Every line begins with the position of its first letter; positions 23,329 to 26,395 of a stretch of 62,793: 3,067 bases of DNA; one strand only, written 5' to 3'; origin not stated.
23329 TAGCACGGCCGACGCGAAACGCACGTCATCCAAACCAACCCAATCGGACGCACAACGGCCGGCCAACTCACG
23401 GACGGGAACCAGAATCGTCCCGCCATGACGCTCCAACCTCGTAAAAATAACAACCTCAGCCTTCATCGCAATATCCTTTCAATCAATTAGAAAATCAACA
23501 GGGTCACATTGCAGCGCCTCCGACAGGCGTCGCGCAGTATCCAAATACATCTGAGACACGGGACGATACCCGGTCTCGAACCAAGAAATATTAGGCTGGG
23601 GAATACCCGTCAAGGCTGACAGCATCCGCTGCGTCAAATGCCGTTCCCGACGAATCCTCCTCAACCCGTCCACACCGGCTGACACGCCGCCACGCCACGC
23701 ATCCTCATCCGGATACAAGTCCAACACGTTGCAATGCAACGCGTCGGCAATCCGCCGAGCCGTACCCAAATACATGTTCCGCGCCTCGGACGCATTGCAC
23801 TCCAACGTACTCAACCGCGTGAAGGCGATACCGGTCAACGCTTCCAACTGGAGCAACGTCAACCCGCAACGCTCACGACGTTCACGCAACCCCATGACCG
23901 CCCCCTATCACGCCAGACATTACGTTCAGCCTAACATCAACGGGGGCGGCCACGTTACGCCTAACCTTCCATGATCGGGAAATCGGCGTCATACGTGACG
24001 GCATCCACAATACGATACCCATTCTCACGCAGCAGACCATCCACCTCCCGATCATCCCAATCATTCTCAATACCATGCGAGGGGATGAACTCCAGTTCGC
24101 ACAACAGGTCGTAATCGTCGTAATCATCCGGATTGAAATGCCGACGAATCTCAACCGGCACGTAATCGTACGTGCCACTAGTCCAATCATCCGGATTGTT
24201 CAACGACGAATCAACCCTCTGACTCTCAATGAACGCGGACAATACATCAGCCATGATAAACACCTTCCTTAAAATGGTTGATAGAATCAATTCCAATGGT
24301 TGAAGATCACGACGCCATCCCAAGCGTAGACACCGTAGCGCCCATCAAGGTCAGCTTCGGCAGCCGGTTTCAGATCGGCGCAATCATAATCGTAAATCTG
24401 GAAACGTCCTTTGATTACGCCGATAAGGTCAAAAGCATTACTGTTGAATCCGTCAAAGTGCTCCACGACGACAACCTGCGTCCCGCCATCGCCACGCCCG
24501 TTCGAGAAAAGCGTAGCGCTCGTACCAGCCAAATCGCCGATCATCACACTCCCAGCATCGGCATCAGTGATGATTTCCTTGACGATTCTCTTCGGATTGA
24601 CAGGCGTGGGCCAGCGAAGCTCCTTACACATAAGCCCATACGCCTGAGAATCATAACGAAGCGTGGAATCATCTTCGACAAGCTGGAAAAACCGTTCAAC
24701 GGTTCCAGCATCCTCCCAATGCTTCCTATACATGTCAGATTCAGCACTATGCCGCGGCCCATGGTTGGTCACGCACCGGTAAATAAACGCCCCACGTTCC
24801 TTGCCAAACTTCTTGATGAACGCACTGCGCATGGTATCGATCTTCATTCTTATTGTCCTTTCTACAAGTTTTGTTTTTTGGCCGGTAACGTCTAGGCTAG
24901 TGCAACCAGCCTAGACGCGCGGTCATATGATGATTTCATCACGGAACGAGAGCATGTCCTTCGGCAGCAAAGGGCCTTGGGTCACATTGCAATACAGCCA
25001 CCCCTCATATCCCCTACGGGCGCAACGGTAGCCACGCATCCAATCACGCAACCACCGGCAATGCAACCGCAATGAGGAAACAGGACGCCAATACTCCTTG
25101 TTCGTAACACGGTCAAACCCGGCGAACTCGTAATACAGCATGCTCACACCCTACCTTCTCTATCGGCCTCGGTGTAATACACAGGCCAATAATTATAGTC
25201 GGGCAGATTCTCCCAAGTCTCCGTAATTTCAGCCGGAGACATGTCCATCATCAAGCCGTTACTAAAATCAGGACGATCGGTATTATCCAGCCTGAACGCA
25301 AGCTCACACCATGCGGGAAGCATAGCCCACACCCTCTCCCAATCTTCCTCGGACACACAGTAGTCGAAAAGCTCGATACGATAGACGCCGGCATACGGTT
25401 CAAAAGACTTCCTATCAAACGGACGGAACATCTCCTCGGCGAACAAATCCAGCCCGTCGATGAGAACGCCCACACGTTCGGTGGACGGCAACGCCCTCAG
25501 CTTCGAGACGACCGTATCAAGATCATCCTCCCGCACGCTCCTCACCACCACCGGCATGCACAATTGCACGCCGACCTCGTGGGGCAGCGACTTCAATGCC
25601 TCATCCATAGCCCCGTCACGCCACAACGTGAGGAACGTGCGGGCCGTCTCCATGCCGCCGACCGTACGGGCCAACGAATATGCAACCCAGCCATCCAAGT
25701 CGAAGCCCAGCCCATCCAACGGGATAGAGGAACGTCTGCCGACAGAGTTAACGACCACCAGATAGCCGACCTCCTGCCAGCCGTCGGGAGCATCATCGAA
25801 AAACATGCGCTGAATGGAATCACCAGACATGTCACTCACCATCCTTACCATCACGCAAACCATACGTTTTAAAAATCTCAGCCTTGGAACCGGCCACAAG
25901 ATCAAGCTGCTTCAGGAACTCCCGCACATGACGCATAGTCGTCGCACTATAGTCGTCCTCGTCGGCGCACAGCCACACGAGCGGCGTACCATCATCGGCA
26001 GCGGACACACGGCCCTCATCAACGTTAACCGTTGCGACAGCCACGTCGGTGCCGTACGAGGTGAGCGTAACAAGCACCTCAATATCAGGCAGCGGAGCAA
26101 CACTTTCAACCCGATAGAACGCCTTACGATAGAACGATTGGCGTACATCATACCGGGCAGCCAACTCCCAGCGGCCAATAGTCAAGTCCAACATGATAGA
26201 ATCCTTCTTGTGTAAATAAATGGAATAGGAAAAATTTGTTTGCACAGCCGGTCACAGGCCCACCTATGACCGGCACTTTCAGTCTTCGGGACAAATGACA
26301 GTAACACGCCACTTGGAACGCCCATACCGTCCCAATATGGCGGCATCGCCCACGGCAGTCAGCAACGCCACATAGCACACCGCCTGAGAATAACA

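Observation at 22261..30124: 7.9-kb reverse-strand island of 16 ORFans between the replication and packaging modules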

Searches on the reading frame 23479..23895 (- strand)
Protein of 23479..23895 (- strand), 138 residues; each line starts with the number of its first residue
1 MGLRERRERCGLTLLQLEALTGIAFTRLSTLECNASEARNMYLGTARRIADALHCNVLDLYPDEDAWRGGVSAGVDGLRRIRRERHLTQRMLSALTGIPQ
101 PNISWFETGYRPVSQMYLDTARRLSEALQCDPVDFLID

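Call 6: search_protein_families(library=pfam, max_evalue=0.1, proteins=[window:23479-23895:-])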
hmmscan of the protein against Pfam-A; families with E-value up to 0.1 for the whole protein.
window:23479-23895:- (138 aa): 7 families
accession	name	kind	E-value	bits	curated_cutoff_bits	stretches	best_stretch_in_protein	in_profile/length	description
PF01381.28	HTH_3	-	2.3e-13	50.4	23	2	78-134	1-54/55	Helix-turn-helix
PF13443.12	HTH_26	-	1.1e-12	48.4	22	2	78-137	2-59/63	Cro/C1-type HTH DNA-binding domain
PF13560.12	HTH_31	-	2.6e-10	40.9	27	2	78-133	6-59/64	Helix-turn-helix domain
PF12844.13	HTH_19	-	1.2e-05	25.6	30.2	1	78-129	4-52/64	Helix-turn-helix domain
PF13413.12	HTH_25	-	1.2e-05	25.5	24.6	1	3-38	2-37/62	Helix-turn-helix domain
PF13744.12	HTH_37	-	0.0013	19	27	1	79-119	24-62/80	Helix-turn-helix domain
PF04354.18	ZipA_C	-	0.0067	16.8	23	0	21-59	73-111/128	ZipA, C-terminal FtsZ-binding domain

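Call 9: search_protein_families(library=phrogs, max_evalue=0.01, proteins=[window:23479-23895:-])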
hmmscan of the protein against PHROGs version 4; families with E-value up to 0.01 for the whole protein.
window:23479-23895:- (138 aa): 13 families
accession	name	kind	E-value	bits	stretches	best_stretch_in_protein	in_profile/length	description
phrog_4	-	transcription regulation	1e-10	42.2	1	78-136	141-192/400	transcriptional repressor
phrog_5823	-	transcription regulation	4.6e-09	36.9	2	78-131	11-62/404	transcriptional regulator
phrog_8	-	transcription regulation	1.3e-08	35.7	1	78-130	81-130/346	transcriptional regulator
phrog_3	-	transcription regulation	2.5e-08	35.1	1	78-136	93-146/430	transcriptional repressor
phrog_7241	-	transcription regulation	3.7e-08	34.5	1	78-132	66-117/122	transcriptional regulator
phrog_1373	-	transcription regulation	9.7e-07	29.9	1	3-57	68-119/166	transcriptional regulator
phrog_14076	-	transcription regulation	0.00012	23.5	0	76-118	16-61/86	transcriptional regulator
phrog_2439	-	transcription regulation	0.00032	20.7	1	78-130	12-61/367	transcriptional regulator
phrog_1529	-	unknown function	0.00067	20.8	0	87-125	19-57/209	-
phrog_18342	-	transcription regulation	0.0009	20.3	0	9-67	29-86/123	transcriptional repressor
phrog_4583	-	transcription regulation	0.0026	18.7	0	79-136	16-70/81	transcriptional repressor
phrog_2339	-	DNA, RNA and nucleotide metabolism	0.0043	18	1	77-109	29-61/98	HTH DNA binding protein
phrog_147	-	transcription regulation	0.006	17.9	0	78-112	9-44/100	transcriptional regulator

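Call 11: search_protein_families(library=padloc, max_evalue=0.01, proteins=[window:23479-23895:-])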
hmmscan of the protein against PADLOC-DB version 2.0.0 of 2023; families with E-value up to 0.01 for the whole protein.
window:23479-23895:- (138 aa): 7 families
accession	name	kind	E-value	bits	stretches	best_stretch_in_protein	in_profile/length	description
PDLC04142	capH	-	4.9e-07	28.8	1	3-59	11-63/103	capH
PDLC02926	HTH_VI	-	5.5e-07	27.8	1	78-128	6-53/92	-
PDLC03665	Control_protein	-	7.1e-05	21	0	78-136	13-69/77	control protein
PDLC03953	RmrA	-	0.00027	18.3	0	79-135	11-63/373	-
PDLC03949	RmrA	-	0.00027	17.9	0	81-136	10-61/363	-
PDLC03946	RmrA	-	0.0016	15.2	0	78-136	7-61/357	-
PDLC03666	Control_protein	-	0.0054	15.2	0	80-131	13-61/77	control protein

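Call 92: search_solved_structures(query=window:23479-23895:-, max_evalue=0.01)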
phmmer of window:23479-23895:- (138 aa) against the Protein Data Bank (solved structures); distinct sequences matched with E-value up to 0.01: 1.
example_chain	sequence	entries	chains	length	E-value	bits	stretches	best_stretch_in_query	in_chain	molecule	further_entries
3pxh_A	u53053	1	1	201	0.0094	19.7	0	83-114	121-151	Receptor-type tyrosine-protein phosphatase F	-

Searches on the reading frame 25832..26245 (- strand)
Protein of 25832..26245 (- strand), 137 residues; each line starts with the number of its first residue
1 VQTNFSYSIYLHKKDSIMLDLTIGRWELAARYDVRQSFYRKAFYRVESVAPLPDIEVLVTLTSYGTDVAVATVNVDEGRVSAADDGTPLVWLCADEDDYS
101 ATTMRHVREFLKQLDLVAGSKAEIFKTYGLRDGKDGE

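Call 5: search_protein_families(library=pfam, max_evalue=0.1, proteins=[window:25832-26245:-])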
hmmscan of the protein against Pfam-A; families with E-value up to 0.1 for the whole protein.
window:25832-26245:- (137 aa): 0 families

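Call 8: search_protein_families(library=phrogs, max_evalue=0.01, proteins=[window:25832-26245:-])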
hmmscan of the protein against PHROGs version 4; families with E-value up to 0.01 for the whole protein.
window:25832-26245:- (137 aa): 2 families
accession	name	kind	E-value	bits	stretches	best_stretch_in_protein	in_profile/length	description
phrog_4264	-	unknown function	2.7e-16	60.7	1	26-129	10-90/93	-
phrog_5643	-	unknown function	0.00042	21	0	96-115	42-61/79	-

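Call 10: search_protein_families(library=padloc, max_evalue=0.01, proteins=[window:25832-26245:-])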
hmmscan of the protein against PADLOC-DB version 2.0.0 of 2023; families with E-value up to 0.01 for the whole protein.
window:25832-26245:- (137 aa): 0 families

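Call 53: find_homologous_proteins(query=window:25835-26194:-, max_evalue=0.001)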
Query seq(120 aa) (120 aa): 10 proteins with E <= 0.001 among 24 candidates.
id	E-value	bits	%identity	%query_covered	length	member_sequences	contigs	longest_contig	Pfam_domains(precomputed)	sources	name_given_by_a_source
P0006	4.7e-70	251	97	100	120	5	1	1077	PF26096.1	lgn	-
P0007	1.1e-62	227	89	100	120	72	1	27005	PF26096.1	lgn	-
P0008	3.3e-61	222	91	100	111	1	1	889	PF26096.1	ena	-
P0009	1.1e-58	214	87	100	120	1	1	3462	PF26096.1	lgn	-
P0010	4.4e-50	186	78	100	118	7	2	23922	PF26096.1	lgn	-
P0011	7.7e-50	186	79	100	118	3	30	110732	PF26096.1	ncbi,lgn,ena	ncbi:MAG: hypothetical protein ACFNZP_00430 [Bifidobacterium dentium]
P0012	8.3e-41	156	87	73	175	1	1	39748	-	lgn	-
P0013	1.2e-37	146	64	100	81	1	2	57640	PF26096.1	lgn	-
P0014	3.5e-31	125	80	67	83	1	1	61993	-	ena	-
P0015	5.6e-23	99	78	55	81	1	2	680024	PF26096.1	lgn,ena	-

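Call 61: predict_structure(alignment_id=A4)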
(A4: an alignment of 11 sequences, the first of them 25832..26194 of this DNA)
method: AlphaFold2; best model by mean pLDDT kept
length: 120 residues; sequences in the alignment: 11
mean_pLDDT: 49.6   pTM: 0.45
mean pLDDT of the five models: 49.6, 48.0, 47.2, 46.2, 44.9
residues with pLDDT >= 90: 0; 70-90: 7; 50-70: 51; < 50: 62
segments of 3 or more residues with pLDDT < 50: 1-26, 46-50, 58-80, 116-120
pLDDT, mean of each block of 10 residues (from residue 1): 26 32 43 53 51 51 45 47 62 68 68 47
secondary structure, 60 per line:
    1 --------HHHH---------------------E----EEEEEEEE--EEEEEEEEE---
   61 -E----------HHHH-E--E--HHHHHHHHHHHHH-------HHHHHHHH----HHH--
elements in order: H9-12 E39-46 E49-57 H73-76 H84-96 H104-111

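Call 80: search_protein_families(library=ncbifam, max_evalue=0.05, proteins=[window:25832-26194:-])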
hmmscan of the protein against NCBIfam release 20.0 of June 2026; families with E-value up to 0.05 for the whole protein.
window:25832-26194:- (120 aa): 0 families

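Call 90: find_encoding_contigs(protein=P0011, flank=10000, max_places=3)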
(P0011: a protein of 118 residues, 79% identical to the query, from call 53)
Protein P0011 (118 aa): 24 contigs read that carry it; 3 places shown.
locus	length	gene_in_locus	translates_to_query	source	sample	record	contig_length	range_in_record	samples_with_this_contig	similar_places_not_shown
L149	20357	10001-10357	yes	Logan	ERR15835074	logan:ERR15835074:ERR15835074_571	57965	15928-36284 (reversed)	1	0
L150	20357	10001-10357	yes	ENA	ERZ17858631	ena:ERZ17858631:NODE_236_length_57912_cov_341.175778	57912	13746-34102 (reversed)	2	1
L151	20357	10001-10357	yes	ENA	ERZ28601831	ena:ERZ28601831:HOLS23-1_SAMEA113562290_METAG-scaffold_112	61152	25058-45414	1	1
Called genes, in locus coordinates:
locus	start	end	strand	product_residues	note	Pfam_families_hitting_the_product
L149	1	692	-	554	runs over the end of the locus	-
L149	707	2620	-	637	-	-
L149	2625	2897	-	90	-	PF25673:Terminase_7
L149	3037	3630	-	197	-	-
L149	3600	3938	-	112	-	-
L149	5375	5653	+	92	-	-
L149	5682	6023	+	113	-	-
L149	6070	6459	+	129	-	-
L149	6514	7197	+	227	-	PF08230:CW_7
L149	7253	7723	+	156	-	-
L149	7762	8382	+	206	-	-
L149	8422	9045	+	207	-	-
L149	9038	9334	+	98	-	-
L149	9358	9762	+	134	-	-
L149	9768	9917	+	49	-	-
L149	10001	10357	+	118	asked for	PF26096:DUF8033 (weak)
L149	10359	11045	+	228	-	-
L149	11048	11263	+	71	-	-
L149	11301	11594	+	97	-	-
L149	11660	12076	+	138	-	PF01381:HTH_3 (weak), PF13443:HTH_26 (weak), PF13560:HTH_31 (weak)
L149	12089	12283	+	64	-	-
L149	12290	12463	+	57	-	-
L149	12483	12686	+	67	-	PF01381:HTH_3, PF12844:HTH_19, PF13443:HTH_26 (weak), PF13560:HTH_31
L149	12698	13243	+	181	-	-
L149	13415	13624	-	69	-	-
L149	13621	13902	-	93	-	-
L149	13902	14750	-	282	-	-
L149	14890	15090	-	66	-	PF20223:DUF6582 (weak)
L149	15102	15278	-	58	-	-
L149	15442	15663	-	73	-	-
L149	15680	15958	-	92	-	PF05869:Dam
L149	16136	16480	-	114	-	-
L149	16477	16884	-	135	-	-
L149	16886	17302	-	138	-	-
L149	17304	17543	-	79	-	-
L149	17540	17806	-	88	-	-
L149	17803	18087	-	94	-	-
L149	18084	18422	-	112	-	-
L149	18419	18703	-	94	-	PF03819:MazG (weak)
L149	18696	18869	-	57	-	-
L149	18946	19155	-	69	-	-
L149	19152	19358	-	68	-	-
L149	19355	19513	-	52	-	-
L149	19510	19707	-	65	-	-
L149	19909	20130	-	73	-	-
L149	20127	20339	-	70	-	-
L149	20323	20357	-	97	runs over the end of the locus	-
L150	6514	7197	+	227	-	PF08230:CW_7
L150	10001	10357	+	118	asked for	PF26096:DUF8033 (weak)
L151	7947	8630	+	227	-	PF08230:CW_7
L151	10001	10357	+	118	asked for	PF26096:DUF8033 (weak)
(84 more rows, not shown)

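Call 91: find_encoding_contigs(protein=P0015, flank=10000, max_places=2)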
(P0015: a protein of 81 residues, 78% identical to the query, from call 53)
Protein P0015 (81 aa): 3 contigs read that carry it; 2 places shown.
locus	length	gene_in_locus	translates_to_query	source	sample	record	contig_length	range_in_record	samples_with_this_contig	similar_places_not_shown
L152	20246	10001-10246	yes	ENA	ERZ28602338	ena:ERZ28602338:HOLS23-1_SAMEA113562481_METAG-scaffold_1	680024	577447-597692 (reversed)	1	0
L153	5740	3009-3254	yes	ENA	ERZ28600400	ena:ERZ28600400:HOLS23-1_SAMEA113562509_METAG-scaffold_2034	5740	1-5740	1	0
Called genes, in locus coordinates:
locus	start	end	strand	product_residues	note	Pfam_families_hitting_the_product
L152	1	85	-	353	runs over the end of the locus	PF03864:Phage_cap_E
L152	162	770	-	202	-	-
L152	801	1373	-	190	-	-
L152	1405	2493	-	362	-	-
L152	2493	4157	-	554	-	-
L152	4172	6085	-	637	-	-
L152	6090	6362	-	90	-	PF25673:Terminase_7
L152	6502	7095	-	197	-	-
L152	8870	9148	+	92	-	-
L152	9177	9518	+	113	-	-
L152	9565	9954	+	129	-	-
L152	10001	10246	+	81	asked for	PF26096:DUF8033 (weak)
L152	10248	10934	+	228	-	-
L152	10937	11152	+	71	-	-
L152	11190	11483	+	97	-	-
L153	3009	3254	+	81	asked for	PF26096:DUF8033 (weak)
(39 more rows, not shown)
